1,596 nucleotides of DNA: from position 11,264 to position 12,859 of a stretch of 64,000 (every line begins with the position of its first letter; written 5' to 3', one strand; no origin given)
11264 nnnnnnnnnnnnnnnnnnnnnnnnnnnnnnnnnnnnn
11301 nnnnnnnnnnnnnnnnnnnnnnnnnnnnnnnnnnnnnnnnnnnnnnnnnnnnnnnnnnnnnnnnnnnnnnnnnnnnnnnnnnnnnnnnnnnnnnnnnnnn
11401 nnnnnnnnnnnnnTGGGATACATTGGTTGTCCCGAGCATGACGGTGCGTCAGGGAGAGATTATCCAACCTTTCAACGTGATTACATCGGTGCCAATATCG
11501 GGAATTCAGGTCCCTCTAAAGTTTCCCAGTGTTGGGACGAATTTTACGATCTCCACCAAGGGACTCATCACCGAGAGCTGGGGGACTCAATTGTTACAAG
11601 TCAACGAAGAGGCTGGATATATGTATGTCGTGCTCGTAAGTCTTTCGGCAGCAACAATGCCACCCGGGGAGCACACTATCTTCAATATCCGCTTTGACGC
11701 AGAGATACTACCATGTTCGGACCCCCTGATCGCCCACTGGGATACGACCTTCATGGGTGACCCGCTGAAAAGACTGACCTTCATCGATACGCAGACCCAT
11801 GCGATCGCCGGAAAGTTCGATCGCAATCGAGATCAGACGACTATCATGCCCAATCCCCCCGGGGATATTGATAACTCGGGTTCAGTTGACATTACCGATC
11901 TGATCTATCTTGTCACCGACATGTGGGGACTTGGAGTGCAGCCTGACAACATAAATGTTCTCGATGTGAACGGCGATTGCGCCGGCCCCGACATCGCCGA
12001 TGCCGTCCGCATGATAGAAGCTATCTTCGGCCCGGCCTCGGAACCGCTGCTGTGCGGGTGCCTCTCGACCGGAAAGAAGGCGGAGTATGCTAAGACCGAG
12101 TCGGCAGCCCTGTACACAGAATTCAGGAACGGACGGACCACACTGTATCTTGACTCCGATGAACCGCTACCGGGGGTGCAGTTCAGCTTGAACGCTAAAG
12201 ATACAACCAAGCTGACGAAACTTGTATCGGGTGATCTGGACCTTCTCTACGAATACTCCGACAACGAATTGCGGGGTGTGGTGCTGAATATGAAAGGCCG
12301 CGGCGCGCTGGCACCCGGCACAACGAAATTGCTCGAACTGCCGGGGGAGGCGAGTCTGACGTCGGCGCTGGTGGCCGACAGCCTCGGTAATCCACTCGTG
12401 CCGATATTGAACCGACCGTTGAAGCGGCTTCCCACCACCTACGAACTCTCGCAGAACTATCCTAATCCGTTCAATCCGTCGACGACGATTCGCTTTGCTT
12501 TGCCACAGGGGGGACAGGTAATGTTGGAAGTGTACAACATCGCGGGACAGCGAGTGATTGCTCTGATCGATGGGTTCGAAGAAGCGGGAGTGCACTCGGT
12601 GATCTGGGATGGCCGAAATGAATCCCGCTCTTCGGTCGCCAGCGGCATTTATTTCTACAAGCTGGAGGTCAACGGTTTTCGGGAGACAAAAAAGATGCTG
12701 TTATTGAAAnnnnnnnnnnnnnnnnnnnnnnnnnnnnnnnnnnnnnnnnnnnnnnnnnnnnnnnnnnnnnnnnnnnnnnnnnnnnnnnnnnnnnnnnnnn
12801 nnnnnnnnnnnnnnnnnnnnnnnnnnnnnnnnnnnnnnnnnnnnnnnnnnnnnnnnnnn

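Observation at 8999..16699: Tandem pair of giant surface proteins: five Cys-free C-type-lectin-like domains + cohesin-like module + dockerin + T9SS tail on one chain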

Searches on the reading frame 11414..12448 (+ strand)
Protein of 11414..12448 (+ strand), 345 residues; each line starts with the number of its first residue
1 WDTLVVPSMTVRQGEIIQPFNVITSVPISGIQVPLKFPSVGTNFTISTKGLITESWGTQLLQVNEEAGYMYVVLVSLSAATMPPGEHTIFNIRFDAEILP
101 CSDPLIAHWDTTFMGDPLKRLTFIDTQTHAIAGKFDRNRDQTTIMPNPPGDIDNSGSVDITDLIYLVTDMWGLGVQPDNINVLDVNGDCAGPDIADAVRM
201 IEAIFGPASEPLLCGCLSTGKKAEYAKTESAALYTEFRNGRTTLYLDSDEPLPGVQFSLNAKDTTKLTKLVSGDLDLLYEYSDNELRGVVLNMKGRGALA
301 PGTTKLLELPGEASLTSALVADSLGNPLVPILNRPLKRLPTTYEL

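Call 15: find_homologous_proteins(query=window:11414-12448:+, max_evalue=0.001)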
Query window:11414-12448:+: 2549 candidates shared short words with the query, none scored E <= 0.001.

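Call 20: search_solved_structures(query=A1, max_evalue=10, show_alignments=3)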
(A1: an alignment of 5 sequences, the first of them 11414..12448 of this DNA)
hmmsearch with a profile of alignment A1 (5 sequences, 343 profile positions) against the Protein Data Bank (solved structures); distinct sequences matched with E-value up to 10: 13.
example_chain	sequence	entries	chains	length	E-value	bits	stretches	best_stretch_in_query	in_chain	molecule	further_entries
6kg9_A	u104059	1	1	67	0.00044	22.7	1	146-201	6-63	And cellulose-binding endoglucanase family 9 CelL ortholog dockerin domain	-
6kgc_B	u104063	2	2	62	0.0011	21.4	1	146-201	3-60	And cellulose-binding endoglucanase family 9 CelL ortholog dockerin domain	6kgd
6kge_D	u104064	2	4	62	0.0015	20.9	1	146-201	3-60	And cellulose-binding endoglucanase family 9 CelL ortholog dockerin domain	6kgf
5m2o_B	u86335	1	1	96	0.037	16.3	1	144-206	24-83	Group I Dockerin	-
3ul4_B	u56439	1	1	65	0.31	13.3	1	147-188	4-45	Cellulosome enzyme, dockerin type I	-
1daq_A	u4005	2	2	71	0.42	12.9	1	147-188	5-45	ENDOGLUCANASE SS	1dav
2mte_A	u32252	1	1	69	0.46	12.7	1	148-188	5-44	Cellulose 1,4-beta-cellobiosidase (reducing end) CelS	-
2jnk_A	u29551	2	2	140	0.5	12.6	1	140-167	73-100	Hyalurononglucosaminidase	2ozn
5nrk_B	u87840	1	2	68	0.56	12.5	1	148-187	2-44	DocCel5: Type I dockerin repeat domain from A. cellulolyticus family 5 endoglucanase WP_01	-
2pmz_K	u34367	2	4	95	1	11.6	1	233-307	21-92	DNA-directed RNA polymerase subunit K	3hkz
2waq_K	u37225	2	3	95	1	11.6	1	233-307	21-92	DNA-DIRECTED RNA POLYMERASE RPO6 SUBUNIT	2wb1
5lxv_B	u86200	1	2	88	1.5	11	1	146-188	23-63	Carbohydrate-binding protein WP_009985128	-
4dh2_B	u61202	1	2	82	2.2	10.5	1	147-193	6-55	Dockerin type 1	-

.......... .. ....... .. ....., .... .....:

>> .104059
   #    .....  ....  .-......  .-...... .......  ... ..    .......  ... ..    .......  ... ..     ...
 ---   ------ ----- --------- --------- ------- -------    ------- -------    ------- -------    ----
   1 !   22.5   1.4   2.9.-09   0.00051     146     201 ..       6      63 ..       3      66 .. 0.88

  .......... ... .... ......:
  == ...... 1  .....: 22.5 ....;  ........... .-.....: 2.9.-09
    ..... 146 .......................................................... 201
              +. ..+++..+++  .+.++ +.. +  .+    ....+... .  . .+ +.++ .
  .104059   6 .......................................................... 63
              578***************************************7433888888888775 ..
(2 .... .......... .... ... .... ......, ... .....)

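Call 21: search_protein_families(library=pfam, alignment_id=A1, max_evalue=10)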
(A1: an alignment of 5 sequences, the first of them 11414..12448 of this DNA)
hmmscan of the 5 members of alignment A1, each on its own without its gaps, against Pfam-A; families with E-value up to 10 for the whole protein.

A. member 1, window:11414-12448:+ (345 aa): 1 family
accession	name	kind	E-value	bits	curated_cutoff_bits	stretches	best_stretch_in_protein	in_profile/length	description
PF00404.24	Dockerin_1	-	0.0025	18.4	22.9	1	149-188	1-41/57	Dockerin type I domain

B. families by the number of members that match (of 5 scanned): 4 families
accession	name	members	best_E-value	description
PF00404.24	Dockerin_1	4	0.00062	Dockerin type I domain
PF13517.12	FG-GAP_3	1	0.14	FG-GAP-like repeat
PF11138.13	DUF2911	1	0.2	Protein of unknown function (DUF2911)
PF01839.29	FG-GAP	1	1.9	FG-GAP repeat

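Call 29: search_protein_representatives(alignment_id=A1)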
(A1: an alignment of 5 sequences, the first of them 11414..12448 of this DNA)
Query: 5 sequences, 343 profile positions. Proteins with E-value up to 0.001 (for the whole library): 15227; up to 1e-10: 1674; up to 1e-30: 194. The best 150 are listed.
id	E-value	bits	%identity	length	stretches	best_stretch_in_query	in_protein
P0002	2.1e-158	543.3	-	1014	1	1-343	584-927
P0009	3.3e-158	542.7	-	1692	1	1-343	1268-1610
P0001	1.4e-154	530.7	-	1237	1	1-343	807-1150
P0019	3.4e-153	526.1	-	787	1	2-342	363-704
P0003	1.3e-137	474.9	-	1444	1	1-322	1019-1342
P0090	3.7e-122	424.1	-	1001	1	1-342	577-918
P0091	4.3e-120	417.3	-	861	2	1-342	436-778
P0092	6.6e-117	406.8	-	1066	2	1-343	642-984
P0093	5.0e-116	403.9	-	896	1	1-343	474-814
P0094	5.2e-114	397.3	-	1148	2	1-343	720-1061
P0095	3.4e-113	394.6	-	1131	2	3-343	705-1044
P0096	5.9e-112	390.5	-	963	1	1-326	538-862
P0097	1.5e-111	389.2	-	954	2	1-327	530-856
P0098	2.4e-109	382.0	-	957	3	1-341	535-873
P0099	9.4e-108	376.7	-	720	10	147-218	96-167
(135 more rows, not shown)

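Call 58: find_related_loci(query=A1, collection=genome_contigs, flank=6000)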
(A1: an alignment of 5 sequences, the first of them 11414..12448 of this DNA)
Query A1 (345 aa) in genome_contigs; peptide patterns used: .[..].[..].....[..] (x = any residue, [..] = any of these).
12 stretches matched a pattern; 11 encode a relative of the query (tblastn E <= 1e-3); 11 distinct loci.
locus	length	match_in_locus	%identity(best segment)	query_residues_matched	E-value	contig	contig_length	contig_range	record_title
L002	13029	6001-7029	35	2-345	3e-67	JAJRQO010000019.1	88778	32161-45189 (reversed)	MAG: Candidatus Zixiibacteriota bacterium isolate Dive100_bin10.64 k141_517212, whole genome shotgun sequence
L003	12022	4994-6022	33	2-345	1e-63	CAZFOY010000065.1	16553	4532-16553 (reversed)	MAG TPA_asm: uncultured Ignavibacteriales bacterium isolate binchicken_co224_254 genome assembly, contig: NODE_3294_leng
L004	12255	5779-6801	35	2-345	3e-58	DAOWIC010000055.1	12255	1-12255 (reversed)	MAG TPA_asm: Calditrichota bacterium isolate CSMAG_2033 CSMAG_2033_k141_3242819_length_12255_cov_32.0000, whole genome s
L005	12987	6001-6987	33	2-322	1e-50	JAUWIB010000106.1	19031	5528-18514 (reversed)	MAG: bacterium isolate CSMAG_2283 CSMAG_2283_k141_234587_length_19031_cov_12.9276, whole genome shotgun sequence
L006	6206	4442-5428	33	2-322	1e-50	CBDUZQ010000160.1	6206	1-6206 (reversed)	MAG TPA_asm: uncultured bacterium isolate SRR22302363_binner12_Refined_60 genome assembly, contig: ERZ25749332.10220, wh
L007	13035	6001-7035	32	2-345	4e-47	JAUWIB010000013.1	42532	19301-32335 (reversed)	MAG: bacterium isolate CSMAG_2283 CSMAG_2283_k141_1923766_length_42532_cov_11.9886, whole genome shotgun sequence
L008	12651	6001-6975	30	4-322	3e-47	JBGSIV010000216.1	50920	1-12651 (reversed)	MAG: Candidatus Zixiibacteriota bacterium isolate JTS-AC140 k141_3704173, whole genome shotgun sequence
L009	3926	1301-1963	38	1-221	1e-44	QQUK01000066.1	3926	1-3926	MAG: Calditrichaeota bacterium isolate CLD4 6989, whole genome shotgun sequence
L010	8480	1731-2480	34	101-345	2e-37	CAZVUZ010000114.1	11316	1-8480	MAG TPA_asm: uncultured Ignavibacteriales bacterium isolate binchicken_co42_518 genome assembly, contig: NODE_9214_lengt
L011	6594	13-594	33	135-322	8e-27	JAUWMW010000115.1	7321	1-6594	MAG: bacterium isolate CSMAG_2408 CSMAG_2408_k141_51370_length_7321_cov_43.0000, whole genome shotgun sequence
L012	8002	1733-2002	37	120-214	7e-15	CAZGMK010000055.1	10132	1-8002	MAG TPA_asm: uncultured Ignavibacteriales bacterium isolate binchicken_co17_359 genome assembly, contig: NODE_14102_leng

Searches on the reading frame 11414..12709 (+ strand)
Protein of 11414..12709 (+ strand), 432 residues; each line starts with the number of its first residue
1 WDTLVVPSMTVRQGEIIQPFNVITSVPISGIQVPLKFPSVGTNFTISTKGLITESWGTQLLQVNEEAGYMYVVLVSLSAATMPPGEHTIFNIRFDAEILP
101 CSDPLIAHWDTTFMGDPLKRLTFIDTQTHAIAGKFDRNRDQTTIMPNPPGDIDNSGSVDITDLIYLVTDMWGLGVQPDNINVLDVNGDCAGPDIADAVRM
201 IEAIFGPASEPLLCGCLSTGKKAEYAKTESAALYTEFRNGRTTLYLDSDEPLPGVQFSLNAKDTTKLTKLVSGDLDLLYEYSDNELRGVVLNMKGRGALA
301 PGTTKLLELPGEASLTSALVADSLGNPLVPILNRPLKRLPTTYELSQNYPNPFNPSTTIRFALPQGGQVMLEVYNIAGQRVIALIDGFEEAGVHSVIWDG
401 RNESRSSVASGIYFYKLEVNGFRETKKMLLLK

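Call 39: search_protein_families(library=pfam, alignment_id=A3, max_evalue=0.001)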
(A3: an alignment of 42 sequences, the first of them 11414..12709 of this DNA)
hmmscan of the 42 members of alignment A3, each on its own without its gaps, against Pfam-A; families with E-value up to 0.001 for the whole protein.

A. member 1, window:11414-12709:+ (432 aa): 3 families
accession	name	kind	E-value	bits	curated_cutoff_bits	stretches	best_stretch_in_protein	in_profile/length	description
PF13860.13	FlgD_ig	-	1.5e-06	28.5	27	1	360-418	15-74/79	FlgD Ig-like domain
PF18962.6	Por_Secre_tail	-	2.7e-06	28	27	1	349-428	2-73/75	Secretion system C-terminal sorting domain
PF13585.12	CHU_C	-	0.00033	21.1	27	1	368-427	28-81/86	CHU_C Type IX secretion signal domain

B. families by the number of members that match (of 42 scanned): 27 families (the first 25 are shown)
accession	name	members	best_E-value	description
PF18962.6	Por_Secre_tail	42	8.3e-11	Secretion system C-terminal sorting domain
PF13860.13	FlgD_ig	39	2.7e-13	FlgD Ig-like domain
PF00404.24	Dockerin_1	17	3.3e-12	Dockerin type I domain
PF13585.12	CHU_C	13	8.7e-06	CHU_C Type IX secretion signal domain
PF13385.13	Laminin_G_3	8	1.7e-39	Concanavalin A-like lectin/glucanases superfamily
PF13517.12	FG-GAP_3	5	3e-50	FG-GAP-like repeat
PF01839.29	FG-GAP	5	6.2e-24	FG-GAP repeat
PF07676.18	PD40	2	6.7e-12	WD40-like Beta Propeller Repeat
PF01344.31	Kelch_1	1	1e-66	Kelch motif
PF13964.12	Kelch_6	1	1.2e-38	Kelch motif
PF25210.1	Kelch_FKB95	1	8.1e-33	FKB95, Kelch-repeats domain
PF24681.1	Kelch_KLHDC2_KLHL20_DRC7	1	2.6e-31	KLHDC2/KLHL20/DRC7 Kelch-repeats domain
PF07646.21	Kelch_2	1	4e-28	Kelch motif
PF24981.1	Beta-prop_ATRN-LZTR1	1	1.3e-16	Attractin/LZTR1 beta-propeller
PF13415.12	Kelch_3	1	6.4e-12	Galactose oxidase, central domain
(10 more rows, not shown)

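Call 43: predict_structure(alignment_id=A3)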
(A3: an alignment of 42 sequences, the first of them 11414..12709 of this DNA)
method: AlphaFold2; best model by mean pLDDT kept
length: 432 residues; sequences in the alignment: 42
mean_pLDDT: 91.0   pTM: 0.69
mean pLDDT of the five models: 91.0, 90.4, 89.5, 89.0, 87.5
residues with pLDDT >= 90: 315; 70-90: 106; 50-70: 11; < 50: 0
segments of 3 or more residues with pLDDT < 50: none
pLDDT, mean of each block of 10 residues (from residue 1): 92 92 97 92 95 95 92 92 97 86 89 76 95 92 93 92 92 85 94 94 85 90 90 94 95 96 88 92 93 89 94 96 94 71 86 81 91 96 94 90 93 95 92 74
secondary structure, 60 per line:
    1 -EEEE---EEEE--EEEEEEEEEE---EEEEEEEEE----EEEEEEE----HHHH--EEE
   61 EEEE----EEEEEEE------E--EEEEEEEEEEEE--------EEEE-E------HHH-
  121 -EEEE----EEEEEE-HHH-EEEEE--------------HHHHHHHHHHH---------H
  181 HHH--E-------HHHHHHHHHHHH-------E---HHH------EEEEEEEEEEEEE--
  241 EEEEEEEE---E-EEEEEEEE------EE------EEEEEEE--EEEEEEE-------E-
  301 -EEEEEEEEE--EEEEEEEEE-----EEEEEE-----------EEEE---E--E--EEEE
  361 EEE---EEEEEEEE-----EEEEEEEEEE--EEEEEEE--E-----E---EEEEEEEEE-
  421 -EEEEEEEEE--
elements in order: E2-5 E9-12 E15-24 E28-36 E41-47 H52-55 E58-64 E69-75 E85-96 E105-108 E122-125 E130-135 E141-145 H160-170 H180-183 H194-205 E226-238 E241-248 E254-261 E276-282 E285-291 E302-310 E313-321 E327-332 E344-347 E357-363 E367-374 E380-389 E392-398 E411-419 E422-430

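Call 45: search_solved_structures(query=A3, max_evalue=10, show_alignments=0)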
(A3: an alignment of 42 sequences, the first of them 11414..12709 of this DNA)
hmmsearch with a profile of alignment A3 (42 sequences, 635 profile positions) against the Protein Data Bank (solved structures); distinct sequences matched with E-value up to 10: 26.
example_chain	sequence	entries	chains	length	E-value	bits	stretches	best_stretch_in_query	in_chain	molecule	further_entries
4fl4_A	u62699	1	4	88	1.1e-06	31.1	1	345-413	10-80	Glycoside hydrolase family 9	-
5nrm_B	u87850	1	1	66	5.4e-05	25.4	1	357-412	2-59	DocCel5: Type I dockerin repeat domain from A. cellulolyticus family 5 endoglucanase WP_01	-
6kg9_A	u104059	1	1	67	6.4e-05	25.2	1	357-411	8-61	And cellulose-binding endoglucanase family 9 CelL ortholog dockerin domain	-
5nrk_B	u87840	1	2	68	9.2e-05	24.7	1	357-412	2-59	DocCel5: Type I dockerin repeat domain from A. cellulolyticus family 5 endoglucanase WP_01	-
6kge_D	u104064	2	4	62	0.00015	24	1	357-410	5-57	And cellulose-binding endoglucanase family 9 CelL ortholog dockerin domain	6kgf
6kgc_B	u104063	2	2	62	0.00018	23.7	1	357-410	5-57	And cellulose-binding endoglucanase family 9 CelL ortholog dockerin domain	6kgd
1clc_A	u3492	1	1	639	0.00021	23.5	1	357-413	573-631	ENDOGLUCANASE CELD; EC: 3.2.1.4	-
4cj0_A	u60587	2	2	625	0.00037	22.7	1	357-413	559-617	ENDOGLUCANASE D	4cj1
1daq_A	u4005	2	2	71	0.00049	22.3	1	358-415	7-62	ENDOGLUCANASE SS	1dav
2mte_A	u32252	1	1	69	0.0005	22.2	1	358-415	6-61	Cellulose 1,4-beta-cellobiosidase (reducing end) CelS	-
3ul4_B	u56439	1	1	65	0.002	20.2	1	356-412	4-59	Cellulosome enzyme, dockerin type I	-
4dh2_B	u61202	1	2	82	0.004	19.3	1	357-413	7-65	Dockerin type 1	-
5m2o_B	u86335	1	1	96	0.0074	18.4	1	355-406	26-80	Group I Dockerin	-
5lxv_B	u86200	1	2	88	0.0085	18.2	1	357-413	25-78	Carbohydrate-binding protein WP_009985128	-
4uyp_B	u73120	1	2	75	0.0091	18.1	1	355-412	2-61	Cellulosomal scaffoldin adaptor protein B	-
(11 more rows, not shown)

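Call 46: fold_search(model_id=the predicted structure, library=pdb)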
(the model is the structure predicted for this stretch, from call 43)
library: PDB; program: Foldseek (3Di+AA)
matches with E <= 10: 1959; with E <= 0.001: 176
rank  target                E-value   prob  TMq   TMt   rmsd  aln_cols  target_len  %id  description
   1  7l0o_A                1.9e-08  1.00  0.25  0.23  15.3       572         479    8  Streptococcus gordonii C123 Domain(s)-Structural and Functional Analysis (released 2021-09-08)
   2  8jmw_A                2.1e-08  1.00  0.16  0.14  15.8       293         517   10  Fibril form of serine peptidase Vpr (released 2023-12-06)
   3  3l8q_D                3.6e-08  1.00  0.24  0.30  21.9       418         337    9  Structure analysis of the type II cohesin dyad from the adaptor ScaA scaffoldin of Acetivibrio cellulolyticus (released 2010-05-05)
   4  6e3f                  6.4e-08  1.00  0.24  0.22  16.3       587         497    7  The structure of the C-terminal domains (C123) of Streptococcus intermedius antigen I/II (Pas) (released 2019-07-17)
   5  3qe5_A                6.8e-08  1.00  0.25  0.23  15.4       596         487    8  Complete structure of Streptococcus mutans Antigen I/II carboxy-terminus (released 2011-04-20)
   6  4tsh_B                1.3e-07  1.00  0.25  0.23  14.9       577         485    8  A Novel Protein Fold Forms an Intramolecular Lock to Stabilize the Tertiary Structure of Streptococcus mutans Adhesin  (released 2014-10-22)
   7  3l8q_C                1.4e-07  1.00  0.24  0.30  25.0       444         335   10  Structure analysis of the type II cohesin dyad from the adaptor ScaA scaffoldin of Acetivibrio cellulolyticus (released 2010-05-05)
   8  2w1n                  2.0e-07  1.00  0.17  0.30  19.6       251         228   12  cohesin and fibronectin type-III double module construct from the Clostridium perfringens glycoside hydrolase GH84C (released 2009-02-03)
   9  6avr_A                5.4e-07  0.97  0.15  0.08  21.9       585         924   10  Human alpha-V beta-3 Integrin (intermediate conformation) in complex with the therapeutic antibody LM609 (released 2017-11-01)
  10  6za2_A                7.0e-07  1.00  0.18  0.08  31.7       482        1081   11  Crystal structure of dimeric latent PorU from Porphyromonas gingivalis (released 2021-09-29)
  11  2xdh                  1.0e-06  1.00  0.25  0.70   3.8       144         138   14  Non-cellulosomal cohesin from the hyperthermophilic archaeon Archaeoglobus fulgidus (released 2010-05-26)
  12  3ul4_A                1.1e-06  1.00  0.26  0.73   2.9       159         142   10  Crystal structure of Coh-OlpA(Cthe_3080)-Doc918(Cthe_0918) complex: A novel type I Cohesin-Dockerin complex from Clost (released 2012-11-28)
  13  7yzx_A                1.1e-06  1.00  0.16  0.08  24.0       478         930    9  ScpA from Streptococcus pyogenes, D783A mutant. (released 2022-08-31)
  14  7bj3                  1.1e-06  0.99  0.16  0.08  24.0       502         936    8  ScpA from Streptococcus pyogenes, S512A active site mutant (released 2021-05-12)
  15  4ums                  1.4e-06  1.00  0.27  0.66   3.7       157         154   13  The crystal structure of the seventh ScaB type I cohesin from Pseudobacteroides cellulosolvens (released 2015-05-06)
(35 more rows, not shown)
